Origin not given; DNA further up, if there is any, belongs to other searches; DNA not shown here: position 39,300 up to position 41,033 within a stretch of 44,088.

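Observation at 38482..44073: Tightly packed seven-to-nine-gene modification operon: GT, two P4H-like oxygenases, SGNH, NodU carbamoyltransferase, SGNH, with basic micro-ORFs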

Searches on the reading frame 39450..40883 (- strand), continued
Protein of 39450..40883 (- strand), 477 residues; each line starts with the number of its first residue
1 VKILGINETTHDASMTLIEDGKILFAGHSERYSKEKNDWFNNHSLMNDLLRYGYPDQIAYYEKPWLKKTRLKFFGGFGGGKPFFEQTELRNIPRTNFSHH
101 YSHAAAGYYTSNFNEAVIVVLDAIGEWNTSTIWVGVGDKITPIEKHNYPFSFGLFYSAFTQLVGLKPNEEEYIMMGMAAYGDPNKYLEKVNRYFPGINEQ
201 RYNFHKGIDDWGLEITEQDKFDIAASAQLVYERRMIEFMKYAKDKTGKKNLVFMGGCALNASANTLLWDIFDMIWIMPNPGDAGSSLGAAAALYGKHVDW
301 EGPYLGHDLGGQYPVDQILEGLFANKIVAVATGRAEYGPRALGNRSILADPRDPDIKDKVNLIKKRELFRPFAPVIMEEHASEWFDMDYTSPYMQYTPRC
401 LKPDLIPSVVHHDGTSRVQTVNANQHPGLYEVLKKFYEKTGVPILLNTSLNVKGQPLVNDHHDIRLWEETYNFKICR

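Call 96: get_annotated_region(hit=H24, flank=5000)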
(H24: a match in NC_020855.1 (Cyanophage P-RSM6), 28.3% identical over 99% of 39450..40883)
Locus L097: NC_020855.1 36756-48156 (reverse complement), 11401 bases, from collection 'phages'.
description: Cyanophage P-RSM6 genomic sequence.
organism: Cyanophage P-RSM6 (NCBI taxid 929832)
taxonomy: Viruses; Duplodnaviria; Heunggongvirae; Uroviricota; Caudoviricetes; Kyanoviridae
host: Prochlorococcus NATL2A; source: Red Sea; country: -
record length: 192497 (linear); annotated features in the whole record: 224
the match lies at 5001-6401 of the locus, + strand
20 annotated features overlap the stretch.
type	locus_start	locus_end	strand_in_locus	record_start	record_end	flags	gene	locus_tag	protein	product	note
CDS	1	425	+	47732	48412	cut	-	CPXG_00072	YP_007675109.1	DNA polymerase processivity factor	-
CDS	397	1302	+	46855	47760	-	-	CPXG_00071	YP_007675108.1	DNA methyltransferase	-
CDS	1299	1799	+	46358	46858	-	-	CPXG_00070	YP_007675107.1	DNA binding protein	-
CDS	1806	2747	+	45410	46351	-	-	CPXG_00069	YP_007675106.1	clamp loader of DNA polymerase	-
CDS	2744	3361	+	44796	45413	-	-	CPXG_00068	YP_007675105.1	2OG-Fe(II) oxygenase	-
CDS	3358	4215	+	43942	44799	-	-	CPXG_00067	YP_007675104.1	DNA methyltransferase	-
CDS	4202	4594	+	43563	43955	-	-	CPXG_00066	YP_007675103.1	clamp loader of DNA polymerase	-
CDS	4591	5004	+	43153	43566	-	-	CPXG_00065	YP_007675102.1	translation repressor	-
CDS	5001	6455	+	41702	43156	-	-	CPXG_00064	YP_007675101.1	Nol-like carbamoyltransferase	-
CDS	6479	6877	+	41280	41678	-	-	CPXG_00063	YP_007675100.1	hypothetical protein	-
CDS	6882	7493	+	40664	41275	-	-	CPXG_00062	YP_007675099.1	hypothetical protein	-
CDS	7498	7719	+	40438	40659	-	-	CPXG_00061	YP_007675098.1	hypothetical protein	-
CDS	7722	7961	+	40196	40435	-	-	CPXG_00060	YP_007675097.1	plasmid stability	-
CDS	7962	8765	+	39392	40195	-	-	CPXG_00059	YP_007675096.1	hypothetical protein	-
tRNA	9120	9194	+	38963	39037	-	-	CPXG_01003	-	tRNA-Ile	-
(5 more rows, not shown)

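Call 110: search_protein_families(library=ncbifam, proteins=[window:39450-40883:-], max_evalue=0.01)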
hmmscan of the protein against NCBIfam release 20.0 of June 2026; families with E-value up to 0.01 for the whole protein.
window:39450-40883:- (477 aa): 2 families
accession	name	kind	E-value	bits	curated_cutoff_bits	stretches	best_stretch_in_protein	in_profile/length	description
NF041651.1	nodul_NodU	equivalog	1.3e-49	169.5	1000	1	210-465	260-537/556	nodulation protein NodU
TIGR00143.1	hypF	equivalog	4.3e-05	21.9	466.1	0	91-135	466-512/741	carbamoyltransferase HypF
